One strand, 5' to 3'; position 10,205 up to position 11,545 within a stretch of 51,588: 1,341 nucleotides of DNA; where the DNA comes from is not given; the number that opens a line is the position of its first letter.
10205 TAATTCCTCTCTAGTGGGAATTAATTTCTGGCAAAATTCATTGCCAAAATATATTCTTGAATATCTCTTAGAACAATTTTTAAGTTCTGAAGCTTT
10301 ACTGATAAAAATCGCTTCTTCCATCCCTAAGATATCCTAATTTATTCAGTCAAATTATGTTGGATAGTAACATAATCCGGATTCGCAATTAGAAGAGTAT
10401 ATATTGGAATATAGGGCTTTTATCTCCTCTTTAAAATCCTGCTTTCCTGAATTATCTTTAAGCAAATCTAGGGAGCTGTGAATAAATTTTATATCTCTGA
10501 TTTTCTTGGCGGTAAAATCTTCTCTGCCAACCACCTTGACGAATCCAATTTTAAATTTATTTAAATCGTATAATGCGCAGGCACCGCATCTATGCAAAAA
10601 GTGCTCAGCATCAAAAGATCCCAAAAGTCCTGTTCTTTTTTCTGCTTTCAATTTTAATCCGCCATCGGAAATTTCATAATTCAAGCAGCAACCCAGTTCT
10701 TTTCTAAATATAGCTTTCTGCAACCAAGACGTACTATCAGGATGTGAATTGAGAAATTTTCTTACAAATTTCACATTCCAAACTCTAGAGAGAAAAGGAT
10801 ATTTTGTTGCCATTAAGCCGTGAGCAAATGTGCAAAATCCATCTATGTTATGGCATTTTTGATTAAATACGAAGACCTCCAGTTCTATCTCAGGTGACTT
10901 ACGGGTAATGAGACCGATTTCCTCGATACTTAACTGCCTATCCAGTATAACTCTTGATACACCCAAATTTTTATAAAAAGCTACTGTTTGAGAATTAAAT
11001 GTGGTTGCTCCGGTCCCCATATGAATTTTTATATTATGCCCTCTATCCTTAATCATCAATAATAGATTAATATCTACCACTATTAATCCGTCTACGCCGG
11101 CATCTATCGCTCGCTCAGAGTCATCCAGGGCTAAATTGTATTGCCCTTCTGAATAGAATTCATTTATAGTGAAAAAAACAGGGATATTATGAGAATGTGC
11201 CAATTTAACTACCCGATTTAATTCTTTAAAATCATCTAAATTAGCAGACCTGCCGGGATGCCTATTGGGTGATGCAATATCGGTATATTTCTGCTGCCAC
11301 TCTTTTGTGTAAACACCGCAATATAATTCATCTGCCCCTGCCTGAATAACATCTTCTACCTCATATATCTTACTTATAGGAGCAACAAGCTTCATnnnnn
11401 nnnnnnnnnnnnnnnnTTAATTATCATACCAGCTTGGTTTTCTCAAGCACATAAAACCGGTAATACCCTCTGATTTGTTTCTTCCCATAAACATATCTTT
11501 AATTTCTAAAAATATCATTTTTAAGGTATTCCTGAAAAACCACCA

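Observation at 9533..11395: UbiU/UbiV-like U32 pair in a cluster with no quinone, rRNA or tRNA context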

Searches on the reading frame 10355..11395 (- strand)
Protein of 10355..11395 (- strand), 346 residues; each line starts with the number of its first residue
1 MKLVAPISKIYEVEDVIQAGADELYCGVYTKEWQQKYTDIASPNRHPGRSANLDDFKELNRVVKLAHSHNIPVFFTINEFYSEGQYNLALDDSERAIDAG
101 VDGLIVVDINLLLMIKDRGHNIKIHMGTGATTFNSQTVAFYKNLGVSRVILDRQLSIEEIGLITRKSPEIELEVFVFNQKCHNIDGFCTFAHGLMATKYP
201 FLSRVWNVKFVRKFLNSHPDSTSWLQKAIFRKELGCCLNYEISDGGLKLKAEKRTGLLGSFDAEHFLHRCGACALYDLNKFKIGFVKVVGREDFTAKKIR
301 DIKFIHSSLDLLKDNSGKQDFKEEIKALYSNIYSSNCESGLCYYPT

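Call 4: search_protein_families(library=pfam, proteins=[window:10355-11395:-], max_evalue=0.1)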
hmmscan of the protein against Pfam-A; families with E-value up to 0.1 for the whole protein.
window:10355-11395:- (346 aa): 1 family
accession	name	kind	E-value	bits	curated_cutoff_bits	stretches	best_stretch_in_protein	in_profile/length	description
PF01136.24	Peptidase_U32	-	6.5e-27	94.8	22.4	1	94-343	9-228/233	Peptidase family U32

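Call 8: search_protein_families(library=ncbifam, proteins=[window:10355-11395:-], max_evalue=0.01)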
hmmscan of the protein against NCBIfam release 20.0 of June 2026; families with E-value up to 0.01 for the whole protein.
window:10355-11395:- (346 aa): 3 families
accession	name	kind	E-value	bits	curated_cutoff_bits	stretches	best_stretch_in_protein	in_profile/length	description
NF047963.1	quinone_UbiU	equivalog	3.2e-25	88.9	440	1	1-191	1-179/331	ubiquinone anaerobic biosynthesis protein UbiU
NF011996.0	PRK15452.1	equivalog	8.2e-24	84.2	534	1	56-190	46-180/449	prephenate-dependent tRNA uridine(34) hydroxylase TrhP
NF047965.1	quinone_UbiV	equivalog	0.0042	16.6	275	1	113-180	97-165/292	ubiquinone anaerobic biosynthesis protein UbiV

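Call 20: search_solved_structures(query=window:10355-11395:-, max_evalue=1, show_alignments=2)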
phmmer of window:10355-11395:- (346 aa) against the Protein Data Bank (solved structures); distinct sequences matched with E-value up to 1: 0.

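Call 24: find_homologous_proteins(query=window:10355-11395:-, max_evalue=0.001)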
Query window:10355-11395:- (346 aa): 439 proteins with E <= 0.001 among 1982 candidates; the best 120 are listed.
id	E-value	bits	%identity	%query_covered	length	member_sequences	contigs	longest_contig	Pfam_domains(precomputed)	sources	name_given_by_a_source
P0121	8.2e-235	796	100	100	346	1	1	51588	PF01136.26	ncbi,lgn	-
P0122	5.0e-174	597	74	100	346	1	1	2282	PF01136.26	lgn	-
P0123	6.8e-172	590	72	99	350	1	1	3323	PF01136.26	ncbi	-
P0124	9.1e-169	579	70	99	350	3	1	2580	PF01136.26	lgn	-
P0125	3.5e-168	577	72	100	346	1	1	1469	PF01136.26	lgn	-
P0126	4.2e-162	557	68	99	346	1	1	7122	PF01136.26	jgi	jgi:putative protease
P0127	6.6e-155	534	67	99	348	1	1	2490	PF01136.26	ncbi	-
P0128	1.6e-148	513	64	99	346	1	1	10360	PF01136.26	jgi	jgi:hypothetical protein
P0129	3.2e-138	479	61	100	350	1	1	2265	PF01136.26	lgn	-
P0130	3.4e-136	472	61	99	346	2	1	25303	PF01136.26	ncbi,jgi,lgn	ncbi:MAG: U32 family peptidase [Candidatus Omnitrophota bacterium]|jgi:putative protease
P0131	1.2e-125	438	56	100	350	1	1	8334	PF01136.26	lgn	-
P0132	3.6e-116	406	76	67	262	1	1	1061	PF01136.26,PF00380.26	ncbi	-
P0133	2.8e-105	371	69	71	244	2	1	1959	PF01136.26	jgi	jgi:hypothetical protein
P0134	1.4e-81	293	44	99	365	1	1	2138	PF01136.26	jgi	jgi:U32 family peptidase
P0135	3.2e-81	291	43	99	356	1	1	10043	PF01136.26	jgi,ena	-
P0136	4.6e-81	291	42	99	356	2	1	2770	PF01136.26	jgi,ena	-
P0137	5.3e-81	291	44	99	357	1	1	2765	PF01136.26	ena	-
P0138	1.1e-80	290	43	99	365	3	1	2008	PF01136.26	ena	-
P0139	1.2e-80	290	41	99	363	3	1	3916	PF01136.26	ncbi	-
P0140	3.7e-80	288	44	100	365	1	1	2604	PF01136.26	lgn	-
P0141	5.8e-80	287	44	99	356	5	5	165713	PF01136.26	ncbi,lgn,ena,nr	ncbi:MAG: U32 family peptidase [Candidatus Omnitrophica bacterium]|nr:U32 family peptidase [Candidat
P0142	9.2e-80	287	41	100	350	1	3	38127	PF01136.26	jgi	-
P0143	1.5e-79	286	42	100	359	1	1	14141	PF01136.26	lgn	-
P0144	2.4e-79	285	40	99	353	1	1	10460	PF01136.26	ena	-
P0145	3.8e-79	285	40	100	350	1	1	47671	PF01136.26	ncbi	ncbi:MAG: U32 family peptidase [Nanoarchaeota archaeon]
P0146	3.9e-79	285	40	100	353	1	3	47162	PF01136.26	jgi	-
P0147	4.7e-79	284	43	100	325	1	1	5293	PF01136.26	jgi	jgi:putative protease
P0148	5.8e-79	284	43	100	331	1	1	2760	PF01136.26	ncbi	ncbi:MAG: peptidase U32 family protein [Candidatus Bathyarchaeia archaeon]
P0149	5.8e-79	284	41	99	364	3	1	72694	PF01136.26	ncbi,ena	-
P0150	1.3e-78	283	40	100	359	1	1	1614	PF01136.26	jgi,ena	-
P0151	2.3e-78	282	40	100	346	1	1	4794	PF01136.26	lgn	-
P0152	3.7e-78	281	42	100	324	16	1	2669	PF01136.26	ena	-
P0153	5.0e-78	281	42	99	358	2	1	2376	PF01136.26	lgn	-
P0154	7.5e-78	280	41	100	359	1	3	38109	PF01136.26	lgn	-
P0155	9.0e-78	280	44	99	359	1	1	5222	PF01136.26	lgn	-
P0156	1.4e-77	280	42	99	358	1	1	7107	PF01136.26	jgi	jgi:putative protease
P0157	1.5e-77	279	42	100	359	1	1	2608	PF01136.26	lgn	-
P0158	1.8e-77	279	42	100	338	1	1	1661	PF01136.26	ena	-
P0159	1.9e-77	279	44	100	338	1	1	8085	PF01136.26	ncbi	-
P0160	2.1e-77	279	41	99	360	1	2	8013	PF01136.26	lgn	-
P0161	2.6e-77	279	40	100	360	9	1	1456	PF01136.26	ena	-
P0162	6.5e-77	277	41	99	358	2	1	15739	PF01136.26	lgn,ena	-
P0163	1.3e-76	276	39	100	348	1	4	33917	PF01136.26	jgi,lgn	-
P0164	1.5e-76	276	41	100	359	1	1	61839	PF01136.26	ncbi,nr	ncbi:MAG: hypothetical protein A2Z72_04615 [Omnitrophica bacterium RBG_13_46_9]|nr:MAG: hypothetical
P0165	1.7e-76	276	41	100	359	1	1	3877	PF01136.26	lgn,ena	-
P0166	2.0e-76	276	41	99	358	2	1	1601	PF01136.26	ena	-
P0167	2.2e-76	276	39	100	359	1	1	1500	PF01136.26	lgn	-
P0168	2.3e-76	276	41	100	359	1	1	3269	PF01136.26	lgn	-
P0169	5.0e-76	274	42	99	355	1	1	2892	PF01136.26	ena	-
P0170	5.3e-76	274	41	100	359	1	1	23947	PF01136.26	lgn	-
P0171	7.7e-76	274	40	99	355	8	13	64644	PF01136.26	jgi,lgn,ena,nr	nr:hypothetical protein [uncultured archaeon]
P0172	8.6e-76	274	43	100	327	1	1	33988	PF01136.26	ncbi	ncbi:U32 family peptidase [Chloroflexota bacterium]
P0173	9.7e-76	273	40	100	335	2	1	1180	PF01136.26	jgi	jgi:putative protease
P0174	9.7e-76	273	43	100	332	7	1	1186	PF01136.26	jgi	jgi:putative protease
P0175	1.2e-75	273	42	99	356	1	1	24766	PF01136.26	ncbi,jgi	jgi:putative protease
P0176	1.4e-75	273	42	100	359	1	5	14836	PF01136.26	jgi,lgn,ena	-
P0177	1.6e-75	273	41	96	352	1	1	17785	PF01136.26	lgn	-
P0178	1.9e-75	272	38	99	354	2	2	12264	PF01136.26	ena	-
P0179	2.4e-75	272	39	99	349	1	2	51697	PF01136.26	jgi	-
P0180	2.4e-75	272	41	99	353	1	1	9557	PF01136.26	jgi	-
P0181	3.1e-75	272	40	100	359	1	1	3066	PF01136.26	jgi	jgi:collagenase-like PrtC family protease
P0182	3.9e-75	271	40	99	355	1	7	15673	PF01136.26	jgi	-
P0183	3.9e-75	271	43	100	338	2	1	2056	PF01136.26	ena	-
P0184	6.0e-75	271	39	100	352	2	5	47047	PF01136.26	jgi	-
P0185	7.9e-75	270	42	100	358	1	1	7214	PF01136.26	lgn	-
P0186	1.0e-74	270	41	96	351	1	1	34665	PF01136.26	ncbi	-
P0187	1.1e-74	270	42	100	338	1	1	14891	PF01136.26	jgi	jgi:putative protease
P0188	1.1e-74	270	41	100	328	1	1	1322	PF01136.26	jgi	jgi:collagenase-like PrtC family protease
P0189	1.2e-74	270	40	100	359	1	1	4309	PF01136.26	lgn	-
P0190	1.4e-74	270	41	100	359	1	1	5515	PF01136.26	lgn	-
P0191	2.3e-74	269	40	100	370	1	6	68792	PF01136.26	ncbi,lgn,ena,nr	ncbi:MAG: U32 family peptidase [Candidatus Omnitrophica bacterium]|nr:U32 family peptidase [Candidat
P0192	2.4e-74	269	42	100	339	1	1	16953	PF01136.26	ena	-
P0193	2.5e-74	269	40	100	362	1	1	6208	PF01136.26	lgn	-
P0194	4.5e-74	268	39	100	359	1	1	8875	PF01136.26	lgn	-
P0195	4.6e-74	268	40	100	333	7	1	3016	PF01136.26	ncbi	-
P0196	4.9e-74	268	41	99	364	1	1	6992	PF01136.26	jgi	jgi:U32 family peptidase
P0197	6.0e-74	268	42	99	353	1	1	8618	PF01136.26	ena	-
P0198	6.3e-74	267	40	100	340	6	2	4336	PF01136.26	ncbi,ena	ncbi:hypothetical protein ES703_48279 [subsurface metagenome]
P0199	7.5e-74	267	41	99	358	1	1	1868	PF01136.26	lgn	-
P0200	7.9e-74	267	40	100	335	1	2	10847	PF01136.26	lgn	-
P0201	9.0e-74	267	40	99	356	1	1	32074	PF01136.26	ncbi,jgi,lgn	-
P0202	9.9e-74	267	40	100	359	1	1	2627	PF01136.26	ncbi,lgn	-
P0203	1.1e-73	267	38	100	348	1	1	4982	PF01136.26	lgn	-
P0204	1.3e-73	266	41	100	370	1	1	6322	PF01136.26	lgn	-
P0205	1.3e-73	266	40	100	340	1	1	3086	PF01136.26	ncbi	-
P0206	1.6e-73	266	40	100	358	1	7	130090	PF01136.26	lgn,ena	-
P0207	1.7e-73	266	40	100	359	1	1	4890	PF01136.26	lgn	-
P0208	2.0e-73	266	39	100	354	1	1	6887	PF01136.26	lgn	-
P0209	2.1e-73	266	40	100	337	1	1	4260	PF01136.26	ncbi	-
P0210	2.5e-73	266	40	100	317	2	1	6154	PF01136.26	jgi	jgi:collagenase-like PrtC family protease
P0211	3.0e-73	265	40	100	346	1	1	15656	PF01136.26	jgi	jgi:collagenase-like PrtC family protease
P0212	5.3e-73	264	40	100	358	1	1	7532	PF01136.26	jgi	-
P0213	5.6e-73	264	39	99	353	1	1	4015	PF01136.26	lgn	-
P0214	6.2e-73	264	40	100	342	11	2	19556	PF01136.26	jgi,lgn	jgi:putative protease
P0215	9.3e-73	264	40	100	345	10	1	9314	PF01136.26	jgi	-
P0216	1.4e-72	263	40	100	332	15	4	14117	PF01136.26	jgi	jgi:putative protease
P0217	1.4e-72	263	39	100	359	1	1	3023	PF01136.26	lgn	-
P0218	1.5e-72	263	41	100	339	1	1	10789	PF01136.26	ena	-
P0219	1.5e-72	263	40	100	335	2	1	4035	PF01136.26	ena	-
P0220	1.7e-72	263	39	99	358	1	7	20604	PF01136.26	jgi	-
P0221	3.8e-72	262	37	100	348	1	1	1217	PF01136.26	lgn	-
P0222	3.9e-72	262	39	100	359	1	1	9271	PF01136.26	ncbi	ncbi:MAG: U32 family peptidase [Candidatus Omnitrophota bacterium]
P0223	4.3e-72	261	41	100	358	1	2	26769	PF01136.26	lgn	-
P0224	5.0e-72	261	41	100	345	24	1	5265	PF01136.26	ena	-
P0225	5.6e-72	261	40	100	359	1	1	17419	PF01136.26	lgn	-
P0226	5.6e-72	261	41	100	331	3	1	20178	PF01136.26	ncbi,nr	ncbi:MAG: peptidase U32 family protein [Nitrososphaerota archaeon]|nr:peptidase U32 family protein [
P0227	6.4e-72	261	39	100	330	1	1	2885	PF01136.26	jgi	jgi:putative protease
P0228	6.7e-72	261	39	100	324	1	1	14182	PF01136.26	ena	-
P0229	8.6e-72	260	39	100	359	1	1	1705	PF01136.26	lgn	-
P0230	8.8e-72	260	39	100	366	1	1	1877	PF01136.26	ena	-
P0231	9.5e-72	260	41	100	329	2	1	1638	PF01136.26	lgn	-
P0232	9.6e-72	260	41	100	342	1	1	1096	PF01136.26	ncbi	-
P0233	1.3e-71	260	39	100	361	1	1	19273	PF01136.26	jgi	jgi:U32 family peptidase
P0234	1.6e-71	260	41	100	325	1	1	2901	PF01136.26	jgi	jgi:putative protease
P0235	1.6e-71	260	40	100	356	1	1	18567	PF01136.26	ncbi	-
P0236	1.8e-71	259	38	100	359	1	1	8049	PF01136.26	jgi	-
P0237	1.9e-71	259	39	100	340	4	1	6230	PF01136.26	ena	-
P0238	2.2e-71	259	41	100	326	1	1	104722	PF01136.26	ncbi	ncbi:MAG: U32 family peptidase [Chloroflexota bacterium]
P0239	3.9e-71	258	40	100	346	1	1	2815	PF01136.26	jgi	jgi:putative protease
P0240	4.6e-71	258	38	100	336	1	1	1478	PF01136.26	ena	-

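Call 56: predict_structure(alignment_id=A4)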
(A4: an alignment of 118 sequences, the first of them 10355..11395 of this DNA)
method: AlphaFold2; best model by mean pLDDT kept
length: 346 residues; sequences in the alignment: 118
mean_pLDDT: 84.7   pTM: 0.85
mean pLDDT of the five models: 84.7, 84.5, 83.8, 83.3, 82.2
residues with pLDDT >= 90: 196; 70-90: 71; 50-70: 74; < 50: 5
segments of 3 or more residues with pLDDT < 50: 182-186
pLDDT, mean of each block of 10 residues (from residue 1): 96 98 96 87 76 95 99 94 93 98 96 96 90 93 97 89 97 83 49 68 61 58 60 58 75 76 69 95 94 87 97 95 94 81 71
secondary structure, 60 per line:
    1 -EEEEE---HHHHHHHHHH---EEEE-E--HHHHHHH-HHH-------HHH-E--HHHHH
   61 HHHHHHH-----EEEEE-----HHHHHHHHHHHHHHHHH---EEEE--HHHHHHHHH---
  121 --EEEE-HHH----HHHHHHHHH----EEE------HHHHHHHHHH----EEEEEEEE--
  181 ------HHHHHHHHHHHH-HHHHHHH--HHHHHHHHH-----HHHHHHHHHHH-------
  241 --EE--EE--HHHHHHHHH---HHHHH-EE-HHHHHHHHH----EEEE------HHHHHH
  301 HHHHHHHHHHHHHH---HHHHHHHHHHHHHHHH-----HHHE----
elements in order: E2-6 H10-19 E23-26 H31-37 H56-67 E73-77 H83-99 E103-106 H109-117 E123-126 H135-143 E148-150 H157-166 E171-178 H187-198 H200-206 H209-217 H223-233 H251-259 H263-267 H272-280 E285-288 H295-314 H318-333

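Call 59: fold_search(model_id=the predicted structure, library=pdb)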
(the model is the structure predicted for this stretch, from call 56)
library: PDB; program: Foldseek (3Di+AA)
matches with E <= 10: 1795; with E <= 0.001: 253
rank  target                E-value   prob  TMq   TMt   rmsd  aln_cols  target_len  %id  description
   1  5d88                  4.0e-08  1.00  0.40  0.54   3.7       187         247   16  The Structure of the U32 Peptidase Mk0906 (released 2015-12-02)
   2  1twd_A                8.8e-07  1.00  0.39  0.57   3.2       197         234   16  Crystal Structure of the Putative Copper Homeostasis Protein (CutC) from Shigella flexneri, Northeast Structural Genom (released 2004-07-20)
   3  3iwp_F                1.6e-06  1.00  0.37  0.51   4.7       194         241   16  Crystal structure of human copper homeostasis protein CutC (released 2009-11-10)
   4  3iwp_I                2.4e-06  1.00  0.40  0.55   3.7       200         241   14  Crystal structure of human copper homeostasis protein CutC (released 2009-11-10)
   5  1x8c_A                2.7e-06  1.00  0.39  0.55   3.3       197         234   17  Crystal structure of the SeMet-derivative copper homeostasis protein (cutCm) with calcium binding from Shigella flexne (released 2005-08-09)
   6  1x7i_A                3.2e-06  1.00  0.39  0.56   3.2       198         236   17  Crystal structure of the native copper homeostasis protein (cutCm) with calcium binding from Shigella flexneri 2a str. (released 2005-03-01)
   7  3na8_D                3.6e-06  1.00  0.37  0.44  15.3       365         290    8  Crystal Structure of a putative dihydrodipicolinate synthetase from Pseudomonas aeruginosa (released 2011-06-01)
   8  3iwp_K                8.9e-06  1.00  0.38  0.53   3.6       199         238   17  Crystal structure of human copper homeostasis protein CutC (released 2009-11-10)
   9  3lbc_D                1.1e-05  1.00  0.36  0.42  15.6       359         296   13  D-sialic acid aldolase complexed with L-arabinose (released 2011-01-19)
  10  1twd_B                1.2e-05  1.00  0.38  0.54   3.6       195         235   18  Crystal Structure of the Putative Copper Homeostasis Protein (CutC) from Shigella flexneri, Northeast Structural Genom (released 2004-07-20)
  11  3eb2_B                1.7e-05  1.00  0.35  0.41  15.5       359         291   11  Crystal structure of Dihydrodipicolinate Synthase from Rhodopseudomonas palustris at 2.0A resolution (released 2008-09-02)
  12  3fa4_C                1.7e-05  1.00  0.35  0.41  18.0       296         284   12  Crystal structure of 2,3-dimethylmalate lyase, a PEP mutase/isocitrate lyase superfamily member, triclinic crystal for (released 2009-01-27)
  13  3lcl_D                1.8e-05  1.00  0.37  0.42  15.3       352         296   11  The D-sialic acid aldolase mutant V251I/V265I (released 2011-01-19)
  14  4imf_A                2.0e-05  1.00  0.37  0.43  14.6       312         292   11  Crystal Structure of Pasteurella multocida N-Acetyl-D-Neuraminic acid lyase K164 mutant complexed with N-Acetylneurami (released 2013-11-06)
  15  3na8_B                2.0e-05  1.00  0.37  0.44  15.1       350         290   10  Crystal Structure of a putative dihydrodipicolinate synthetase from Pseudomonas aeruginosa (released 2011-06-01)
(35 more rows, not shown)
